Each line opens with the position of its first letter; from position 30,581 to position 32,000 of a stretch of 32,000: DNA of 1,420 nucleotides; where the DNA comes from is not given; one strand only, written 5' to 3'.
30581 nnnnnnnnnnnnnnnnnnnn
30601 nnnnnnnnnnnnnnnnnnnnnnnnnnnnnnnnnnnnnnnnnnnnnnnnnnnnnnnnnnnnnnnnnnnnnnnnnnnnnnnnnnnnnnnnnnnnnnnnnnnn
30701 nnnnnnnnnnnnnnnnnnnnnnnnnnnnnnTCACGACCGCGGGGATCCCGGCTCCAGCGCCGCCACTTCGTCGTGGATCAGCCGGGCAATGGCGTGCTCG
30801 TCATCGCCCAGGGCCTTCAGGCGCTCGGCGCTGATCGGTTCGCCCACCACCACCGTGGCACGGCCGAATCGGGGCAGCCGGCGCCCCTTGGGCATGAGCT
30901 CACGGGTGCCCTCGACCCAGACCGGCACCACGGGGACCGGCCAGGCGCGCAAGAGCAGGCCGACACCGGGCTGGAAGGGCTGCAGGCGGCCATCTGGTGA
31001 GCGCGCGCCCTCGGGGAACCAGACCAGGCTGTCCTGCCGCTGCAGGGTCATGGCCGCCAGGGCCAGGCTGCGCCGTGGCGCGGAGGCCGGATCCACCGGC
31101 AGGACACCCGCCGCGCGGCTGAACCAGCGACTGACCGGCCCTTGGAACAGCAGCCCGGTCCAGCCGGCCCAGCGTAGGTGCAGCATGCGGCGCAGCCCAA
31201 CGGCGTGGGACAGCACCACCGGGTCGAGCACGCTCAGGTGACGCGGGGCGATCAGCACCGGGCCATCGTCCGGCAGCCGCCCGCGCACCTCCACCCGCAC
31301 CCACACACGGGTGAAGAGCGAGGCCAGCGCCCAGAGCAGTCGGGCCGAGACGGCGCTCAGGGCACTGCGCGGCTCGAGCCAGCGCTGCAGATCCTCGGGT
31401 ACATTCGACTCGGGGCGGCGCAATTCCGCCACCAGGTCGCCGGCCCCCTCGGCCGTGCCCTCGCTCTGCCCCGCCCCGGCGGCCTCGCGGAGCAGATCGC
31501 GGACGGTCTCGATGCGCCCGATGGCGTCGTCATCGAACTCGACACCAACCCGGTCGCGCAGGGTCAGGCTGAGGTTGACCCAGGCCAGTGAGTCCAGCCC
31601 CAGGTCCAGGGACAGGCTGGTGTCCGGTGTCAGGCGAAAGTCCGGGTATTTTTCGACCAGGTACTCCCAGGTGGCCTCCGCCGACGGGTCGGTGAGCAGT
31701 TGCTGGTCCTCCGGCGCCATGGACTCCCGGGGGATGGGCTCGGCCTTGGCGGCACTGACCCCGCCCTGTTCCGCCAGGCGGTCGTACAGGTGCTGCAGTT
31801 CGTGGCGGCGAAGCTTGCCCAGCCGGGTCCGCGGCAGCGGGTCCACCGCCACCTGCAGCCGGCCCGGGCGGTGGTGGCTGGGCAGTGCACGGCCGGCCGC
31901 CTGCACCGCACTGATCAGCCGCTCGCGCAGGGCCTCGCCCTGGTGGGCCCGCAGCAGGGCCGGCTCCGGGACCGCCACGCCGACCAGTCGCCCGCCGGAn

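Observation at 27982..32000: Candidate new system: Aas-like ligase-carrier-acyltransferase fusion translationally coupled to two mirror-topology membrane GTPases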

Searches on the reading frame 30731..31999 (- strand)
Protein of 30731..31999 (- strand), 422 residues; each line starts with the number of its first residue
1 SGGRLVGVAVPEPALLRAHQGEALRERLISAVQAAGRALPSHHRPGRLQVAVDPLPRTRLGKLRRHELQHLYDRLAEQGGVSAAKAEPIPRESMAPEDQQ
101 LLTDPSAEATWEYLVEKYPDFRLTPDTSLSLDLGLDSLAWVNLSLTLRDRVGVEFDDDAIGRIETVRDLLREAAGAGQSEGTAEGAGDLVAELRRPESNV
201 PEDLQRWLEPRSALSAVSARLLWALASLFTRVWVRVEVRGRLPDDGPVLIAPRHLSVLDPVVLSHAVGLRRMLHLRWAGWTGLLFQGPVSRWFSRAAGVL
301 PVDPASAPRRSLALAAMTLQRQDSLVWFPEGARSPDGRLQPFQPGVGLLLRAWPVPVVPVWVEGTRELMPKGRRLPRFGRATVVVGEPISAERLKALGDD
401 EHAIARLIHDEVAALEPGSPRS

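Call 6: search_protein_families(library=pfam, proteins=[window:30731-31999:-], max_evalue=0.01)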
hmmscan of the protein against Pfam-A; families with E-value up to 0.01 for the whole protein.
window:30731-31999:- (422 aa): 2 families
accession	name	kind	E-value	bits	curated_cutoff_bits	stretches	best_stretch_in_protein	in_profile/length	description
PF01553.26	Acyltransferase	-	2.2e-17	63.5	23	1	235-362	1-131/132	Acyltransferase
PF00550.31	PP-binding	-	1.1e-08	35.6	20.8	1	117-171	12-65/67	Phosphopantetheine attachment site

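Call 7: search_protein_families(library=ncbifam, proteins=[window:30731-31999:-], max_evalue=0.01)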
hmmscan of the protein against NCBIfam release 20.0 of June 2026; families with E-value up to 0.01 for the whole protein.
window:30731-31999:- (422 aa): 15 families
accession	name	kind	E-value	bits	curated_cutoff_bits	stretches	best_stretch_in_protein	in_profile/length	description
NF006386.0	PRK08633.1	equivalog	3.5e-16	58.2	1221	1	220-365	413-554/1147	acyl-[ACP]--phospholipid O-acyltransferase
TIGR00530.1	AGP_acyltrn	subfamily_domain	1.1e-10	41.4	102.95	1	239-362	9-129/130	1-acylglycerol-3-phosphate O-acyltransferase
NF002148.0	PRK00982.1-2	subfamily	1.5e-06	27.9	71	1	123-170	24-71/79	acyl carrier protein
NF009104.0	PRK12449.1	equivalog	2.9e-05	23.9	70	1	117-170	19-72/80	acyl carrier protein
NF005291.0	PRK06814.1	equivalog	8.8e-05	20.6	1349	1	217-367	422-568/1140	acyl-[ACP]--phospholipid O-acyltransferase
NF002151.0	PRK00982.1-5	equivalog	0.00023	21.2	92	1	123-168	23-68/78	acyl carrier protein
NF005959.0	PRK08043.1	equivalog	0.00026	19.4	886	1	225-367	5-141/719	bifunctional acyl-ACP--phospholipid O-acyltransferase/long-chain-fatty-acid--ACP ligase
NF004533.0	PRK05883.1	equivalog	0.00041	20.1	72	1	122-169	42-89/100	acyl carrier protein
NF040636.1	AcpM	exception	0.00065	19.7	146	1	123-170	25-72/93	meromycolate extension acyl carrier protein AcpM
TIGR00517.1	acyl_carrier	equivalog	0.00071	19.4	70.45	1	123-168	23-68/77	acyl carrier protein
NF002147.0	PRK00982.1-1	equivalog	0.0011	18.7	84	1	123-170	27-74/83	acyl carrier protein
NF058660.1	cispen_ACP_AmcB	equivalog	0.0017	18.5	80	1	119-161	19-61/80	cispentacin biosynthesis acyl carrier protein AmcB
NF002149.0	PRK00982.1-3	equivalog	0.0037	17.2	106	1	124-167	24-67/78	acyl carrier protein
NF002150.0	PRK00982.1-4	subfamily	0.0055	16.9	66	1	123-169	25-71/80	acyl carrier protein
NF052553.1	LyOrLpactfOlsABRUA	equivalog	0.008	15.4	300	0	232-343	51-157/263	lyso-ornithine lipid O-acyltransferase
